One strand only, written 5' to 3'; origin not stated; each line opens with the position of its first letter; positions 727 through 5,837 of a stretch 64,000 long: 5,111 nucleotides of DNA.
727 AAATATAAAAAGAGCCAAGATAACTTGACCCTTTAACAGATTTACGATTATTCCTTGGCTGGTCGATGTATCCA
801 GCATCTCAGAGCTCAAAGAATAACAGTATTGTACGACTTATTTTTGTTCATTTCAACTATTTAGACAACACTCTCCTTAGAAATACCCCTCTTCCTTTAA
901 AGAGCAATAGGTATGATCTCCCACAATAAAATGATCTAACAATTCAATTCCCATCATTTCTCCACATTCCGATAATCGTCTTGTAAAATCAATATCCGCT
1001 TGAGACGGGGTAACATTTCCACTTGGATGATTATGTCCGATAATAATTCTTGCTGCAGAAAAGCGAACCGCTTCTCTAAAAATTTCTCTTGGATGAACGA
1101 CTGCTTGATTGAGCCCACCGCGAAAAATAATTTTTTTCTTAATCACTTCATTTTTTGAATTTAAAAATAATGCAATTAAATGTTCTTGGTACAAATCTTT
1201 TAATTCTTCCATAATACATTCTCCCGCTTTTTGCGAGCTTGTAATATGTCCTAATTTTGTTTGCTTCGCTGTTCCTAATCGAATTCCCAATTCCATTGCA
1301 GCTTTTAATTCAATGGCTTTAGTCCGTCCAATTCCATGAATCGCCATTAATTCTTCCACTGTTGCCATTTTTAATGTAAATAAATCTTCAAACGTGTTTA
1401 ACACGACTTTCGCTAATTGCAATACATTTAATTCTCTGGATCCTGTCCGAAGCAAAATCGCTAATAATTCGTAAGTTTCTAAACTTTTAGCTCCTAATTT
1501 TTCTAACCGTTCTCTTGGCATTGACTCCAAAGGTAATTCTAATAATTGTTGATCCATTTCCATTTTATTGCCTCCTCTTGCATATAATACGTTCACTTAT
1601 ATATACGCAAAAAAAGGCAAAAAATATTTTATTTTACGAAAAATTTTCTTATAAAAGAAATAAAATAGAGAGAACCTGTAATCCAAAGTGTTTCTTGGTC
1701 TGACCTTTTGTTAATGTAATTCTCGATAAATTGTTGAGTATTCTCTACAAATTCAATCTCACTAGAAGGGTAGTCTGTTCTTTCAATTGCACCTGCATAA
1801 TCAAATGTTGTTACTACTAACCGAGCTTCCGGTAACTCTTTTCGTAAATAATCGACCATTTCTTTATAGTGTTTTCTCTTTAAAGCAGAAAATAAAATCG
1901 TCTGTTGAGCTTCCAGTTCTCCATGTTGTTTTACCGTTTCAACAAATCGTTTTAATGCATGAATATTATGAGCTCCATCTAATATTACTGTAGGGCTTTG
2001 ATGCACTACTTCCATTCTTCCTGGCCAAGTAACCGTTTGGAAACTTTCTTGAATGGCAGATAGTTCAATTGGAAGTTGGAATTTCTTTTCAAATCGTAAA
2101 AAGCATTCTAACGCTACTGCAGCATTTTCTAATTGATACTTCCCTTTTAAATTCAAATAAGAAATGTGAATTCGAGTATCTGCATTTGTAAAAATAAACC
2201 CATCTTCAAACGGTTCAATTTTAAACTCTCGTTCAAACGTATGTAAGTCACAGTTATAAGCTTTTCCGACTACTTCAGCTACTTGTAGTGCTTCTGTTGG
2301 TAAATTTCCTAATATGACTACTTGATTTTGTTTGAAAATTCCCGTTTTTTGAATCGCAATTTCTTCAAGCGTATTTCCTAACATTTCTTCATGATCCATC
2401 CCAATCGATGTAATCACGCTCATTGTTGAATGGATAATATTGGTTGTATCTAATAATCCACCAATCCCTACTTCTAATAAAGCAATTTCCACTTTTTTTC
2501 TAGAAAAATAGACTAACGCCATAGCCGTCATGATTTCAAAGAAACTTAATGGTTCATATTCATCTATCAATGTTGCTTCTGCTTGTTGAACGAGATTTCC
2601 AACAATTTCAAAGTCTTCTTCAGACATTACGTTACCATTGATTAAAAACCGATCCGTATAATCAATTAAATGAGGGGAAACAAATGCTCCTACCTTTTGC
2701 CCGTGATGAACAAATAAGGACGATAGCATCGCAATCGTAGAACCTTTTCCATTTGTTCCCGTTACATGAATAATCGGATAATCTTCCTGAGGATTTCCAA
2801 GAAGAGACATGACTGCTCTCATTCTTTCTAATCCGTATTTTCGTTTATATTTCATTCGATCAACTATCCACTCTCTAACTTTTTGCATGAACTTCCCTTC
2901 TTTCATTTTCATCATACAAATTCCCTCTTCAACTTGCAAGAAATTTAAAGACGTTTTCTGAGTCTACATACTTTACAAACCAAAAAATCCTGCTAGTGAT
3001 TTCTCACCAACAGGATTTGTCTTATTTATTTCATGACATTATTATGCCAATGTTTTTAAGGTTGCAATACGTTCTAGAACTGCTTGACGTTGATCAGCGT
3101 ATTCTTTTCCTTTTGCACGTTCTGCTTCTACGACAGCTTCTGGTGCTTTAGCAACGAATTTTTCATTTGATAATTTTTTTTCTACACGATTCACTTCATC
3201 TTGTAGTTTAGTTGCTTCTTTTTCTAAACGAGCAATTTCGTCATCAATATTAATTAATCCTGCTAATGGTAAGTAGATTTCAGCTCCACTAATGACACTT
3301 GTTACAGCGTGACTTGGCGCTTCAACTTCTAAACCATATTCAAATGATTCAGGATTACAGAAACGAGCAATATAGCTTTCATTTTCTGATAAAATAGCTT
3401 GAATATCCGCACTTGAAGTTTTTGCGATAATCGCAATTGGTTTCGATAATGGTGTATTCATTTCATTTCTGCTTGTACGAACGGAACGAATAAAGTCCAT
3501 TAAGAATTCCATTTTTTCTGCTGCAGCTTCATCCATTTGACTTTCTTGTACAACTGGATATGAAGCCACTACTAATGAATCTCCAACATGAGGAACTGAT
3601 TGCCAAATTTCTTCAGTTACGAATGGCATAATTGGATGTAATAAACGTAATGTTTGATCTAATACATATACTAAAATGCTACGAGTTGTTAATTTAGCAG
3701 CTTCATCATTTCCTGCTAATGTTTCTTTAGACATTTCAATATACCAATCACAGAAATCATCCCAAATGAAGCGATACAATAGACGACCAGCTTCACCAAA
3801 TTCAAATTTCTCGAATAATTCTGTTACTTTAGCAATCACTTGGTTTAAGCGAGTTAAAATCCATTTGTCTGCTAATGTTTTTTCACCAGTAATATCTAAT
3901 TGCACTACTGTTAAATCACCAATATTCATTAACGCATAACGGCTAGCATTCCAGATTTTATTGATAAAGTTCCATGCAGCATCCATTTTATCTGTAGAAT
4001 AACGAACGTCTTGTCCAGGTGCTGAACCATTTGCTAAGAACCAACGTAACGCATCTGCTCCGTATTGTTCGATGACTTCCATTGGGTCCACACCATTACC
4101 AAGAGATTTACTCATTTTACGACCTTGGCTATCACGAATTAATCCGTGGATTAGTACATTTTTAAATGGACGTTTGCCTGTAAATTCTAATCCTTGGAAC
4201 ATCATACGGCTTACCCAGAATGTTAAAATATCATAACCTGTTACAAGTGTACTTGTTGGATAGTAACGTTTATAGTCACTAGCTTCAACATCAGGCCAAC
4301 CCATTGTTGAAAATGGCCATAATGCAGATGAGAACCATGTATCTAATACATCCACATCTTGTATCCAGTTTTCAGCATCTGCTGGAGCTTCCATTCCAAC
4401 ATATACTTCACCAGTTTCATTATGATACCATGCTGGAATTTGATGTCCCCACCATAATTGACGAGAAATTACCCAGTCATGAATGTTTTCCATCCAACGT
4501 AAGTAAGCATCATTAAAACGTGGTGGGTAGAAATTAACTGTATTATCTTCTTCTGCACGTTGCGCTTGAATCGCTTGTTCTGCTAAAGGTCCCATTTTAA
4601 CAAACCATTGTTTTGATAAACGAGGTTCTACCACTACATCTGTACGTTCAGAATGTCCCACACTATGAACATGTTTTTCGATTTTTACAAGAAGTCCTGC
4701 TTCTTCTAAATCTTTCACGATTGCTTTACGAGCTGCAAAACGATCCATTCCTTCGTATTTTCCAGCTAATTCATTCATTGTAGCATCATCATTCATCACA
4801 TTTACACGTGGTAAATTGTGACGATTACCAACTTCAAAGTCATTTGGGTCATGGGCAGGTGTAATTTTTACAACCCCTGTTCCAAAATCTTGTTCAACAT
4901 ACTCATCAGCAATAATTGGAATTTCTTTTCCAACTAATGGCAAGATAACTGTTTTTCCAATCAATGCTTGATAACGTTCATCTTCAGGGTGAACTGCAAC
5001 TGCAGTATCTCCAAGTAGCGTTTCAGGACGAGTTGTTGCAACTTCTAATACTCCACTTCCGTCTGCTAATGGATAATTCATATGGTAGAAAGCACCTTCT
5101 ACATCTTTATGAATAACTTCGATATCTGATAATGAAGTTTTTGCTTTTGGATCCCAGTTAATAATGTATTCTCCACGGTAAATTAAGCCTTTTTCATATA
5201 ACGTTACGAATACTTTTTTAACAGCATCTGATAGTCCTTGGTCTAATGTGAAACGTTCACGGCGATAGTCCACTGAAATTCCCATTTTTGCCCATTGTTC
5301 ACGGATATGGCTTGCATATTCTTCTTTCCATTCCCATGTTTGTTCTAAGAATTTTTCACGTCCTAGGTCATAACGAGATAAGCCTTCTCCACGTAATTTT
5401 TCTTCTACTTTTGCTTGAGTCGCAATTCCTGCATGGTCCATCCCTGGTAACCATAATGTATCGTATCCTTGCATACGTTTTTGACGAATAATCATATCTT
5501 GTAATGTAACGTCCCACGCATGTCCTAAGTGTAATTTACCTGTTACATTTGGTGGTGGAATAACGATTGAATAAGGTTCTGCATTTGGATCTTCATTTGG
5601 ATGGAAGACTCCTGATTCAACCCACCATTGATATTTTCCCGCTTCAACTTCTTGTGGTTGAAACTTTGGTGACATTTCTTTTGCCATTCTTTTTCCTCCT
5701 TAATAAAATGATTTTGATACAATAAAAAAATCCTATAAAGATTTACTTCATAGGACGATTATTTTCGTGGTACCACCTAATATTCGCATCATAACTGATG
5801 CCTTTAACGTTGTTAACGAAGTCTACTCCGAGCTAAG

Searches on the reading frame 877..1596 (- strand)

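Call 6: search_protein_families(library=pfam, proteins=[window:877-1596:-], max_evalue=0.01)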
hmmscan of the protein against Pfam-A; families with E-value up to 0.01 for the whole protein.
window:877-1596:- (239 aa): 5 families
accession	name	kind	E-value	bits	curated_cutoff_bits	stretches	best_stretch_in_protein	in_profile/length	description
PF04002.20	RadC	-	2.4e-46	157.1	22.1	1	118-237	1-120/121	RadC-like JAB domain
PF20582.4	UPF0758_N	-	2.2e-21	76.1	27.1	1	20-95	3-77/77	UPF0758 N-terminal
PF00633.29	HHH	-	0.00011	22.3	24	1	78-97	8-27/30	Helix-hairpin-helix motif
PF12826.13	HHH_2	-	0.00041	20.9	27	1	61-95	15-49/64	Helix-hairpin-helix motif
PF14520.12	HHH_5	-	0.0024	18.8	27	1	61-98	14-52/57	Helix-hairpin-helix domain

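Call 7: search_protein_families(library=ncbifam, proteins=[window:877-1596:-], max_evalue=0.01)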
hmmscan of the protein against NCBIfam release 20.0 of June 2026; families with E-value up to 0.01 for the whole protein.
window:877-1596:- (239 aa): 3 families
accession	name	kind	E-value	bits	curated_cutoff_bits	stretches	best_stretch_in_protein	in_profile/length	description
NF000642.1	PRK00024.1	equivalog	1.1e-77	260.4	180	1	28-238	1-211/212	RadC family protein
TIGR00608.1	radc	subfamily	1.1e-71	241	133.85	1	26-238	1-217/218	RadC family protein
NF010009.0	PRK13482.1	equivalog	0.005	16.1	201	1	61-101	304-344/357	DNA integrity scanning diadenylate cyclase DisA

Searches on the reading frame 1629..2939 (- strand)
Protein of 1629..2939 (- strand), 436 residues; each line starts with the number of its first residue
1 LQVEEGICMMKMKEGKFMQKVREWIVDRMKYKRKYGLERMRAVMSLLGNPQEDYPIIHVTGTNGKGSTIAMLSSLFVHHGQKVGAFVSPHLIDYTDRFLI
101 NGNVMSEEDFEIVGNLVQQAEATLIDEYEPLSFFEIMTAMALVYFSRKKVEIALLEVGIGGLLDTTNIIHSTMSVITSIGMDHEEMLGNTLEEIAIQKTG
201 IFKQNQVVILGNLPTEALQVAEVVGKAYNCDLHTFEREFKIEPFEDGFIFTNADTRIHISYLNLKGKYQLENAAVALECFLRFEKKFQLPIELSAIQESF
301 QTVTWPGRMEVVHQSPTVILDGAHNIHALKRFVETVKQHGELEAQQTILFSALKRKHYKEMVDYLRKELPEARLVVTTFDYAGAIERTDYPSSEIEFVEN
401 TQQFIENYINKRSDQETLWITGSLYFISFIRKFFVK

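Call 64: search_protein_families(library=pfam, proteins=[window:1629-2939:-], max_evalue=0.00001)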
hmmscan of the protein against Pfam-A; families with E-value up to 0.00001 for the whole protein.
window:1629-2939:- (436 aa): 2 families
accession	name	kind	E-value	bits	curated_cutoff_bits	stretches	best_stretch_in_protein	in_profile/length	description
PF08245.18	Mur_ligase_M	-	2e-10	41.4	24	1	59-278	1-198/200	Mur ligase middle domain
PF02875.26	Mur_ligase_C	-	2.6e-10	41.7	28.4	1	307-423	1-126/127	Mur ligase, glutamate ligase domain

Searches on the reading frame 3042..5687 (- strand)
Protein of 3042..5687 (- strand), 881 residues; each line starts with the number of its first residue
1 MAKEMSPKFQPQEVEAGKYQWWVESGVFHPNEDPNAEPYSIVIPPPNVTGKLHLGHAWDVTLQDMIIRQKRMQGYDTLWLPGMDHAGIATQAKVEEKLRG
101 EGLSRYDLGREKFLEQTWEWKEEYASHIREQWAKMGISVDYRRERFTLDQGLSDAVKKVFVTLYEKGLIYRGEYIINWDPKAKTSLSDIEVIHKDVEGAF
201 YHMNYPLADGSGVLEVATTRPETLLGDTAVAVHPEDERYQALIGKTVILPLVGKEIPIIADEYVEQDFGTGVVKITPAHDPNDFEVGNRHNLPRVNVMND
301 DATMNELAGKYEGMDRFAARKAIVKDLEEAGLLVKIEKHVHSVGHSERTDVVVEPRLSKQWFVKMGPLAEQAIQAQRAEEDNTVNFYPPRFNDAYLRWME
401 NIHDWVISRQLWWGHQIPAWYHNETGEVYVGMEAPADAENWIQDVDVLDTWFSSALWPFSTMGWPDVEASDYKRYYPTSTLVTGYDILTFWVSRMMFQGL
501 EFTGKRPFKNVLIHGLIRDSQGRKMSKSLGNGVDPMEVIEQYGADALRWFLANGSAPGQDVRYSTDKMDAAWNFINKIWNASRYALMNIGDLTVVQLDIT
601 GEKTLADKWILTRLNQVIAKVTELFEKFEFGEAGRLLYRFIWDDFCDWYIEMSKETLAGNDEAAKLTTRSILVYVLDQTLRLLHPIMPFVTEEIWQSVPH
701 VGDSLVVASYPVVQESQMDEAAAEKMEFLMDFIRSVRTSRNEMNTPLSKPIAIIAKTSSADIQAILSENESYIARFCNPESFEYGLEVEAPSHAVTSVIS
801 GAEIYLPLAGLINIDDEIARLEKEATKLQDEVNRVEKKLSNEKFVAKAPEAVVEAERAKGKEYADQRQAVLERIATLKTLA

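Call 64: search_protein_families(library=pfam, proteins=[window:3042-5687:-], max_evalue=0.00001)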
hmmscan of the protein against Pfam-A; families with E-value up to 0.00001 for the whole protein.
window:3042-5687:- (881 aa): 6 families
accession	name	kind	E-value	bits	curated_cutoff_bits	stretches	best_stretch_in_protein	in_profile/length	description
PF00133.28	tRNA-synt_1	-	6.6e-149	496.6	22.7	1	19-563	3-413/414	tRNA synthetases class I (I, L, M and V)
PF08264.19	Anticodon_1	-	1e-43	149.2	25.1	1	607-753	1-146/148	Anticodon-binding domain of tRNA ligase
PF09334.17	tRNA-synt_1g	-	1.1e-29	103.9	20.1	2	354-573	177-376/391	tRNA synthetases class I (M)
PF10458.14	Val_tRNA-synt_C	-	1.2e-19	70.8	25.9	1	813-878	1-66/66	Valyl tRNA synthetase tRNA binding arm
PF13603.12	tRNA-synt_1_2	-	1.2e-12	48.1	25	1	243-305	85-147/185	Leucyl-tRNA synthetase, editing domain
PF01406.26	tRNA-synt_1e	-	4.5e-06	26.7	27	0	508-554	237-283/301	tRNA synthetases class I (C) catalytic domain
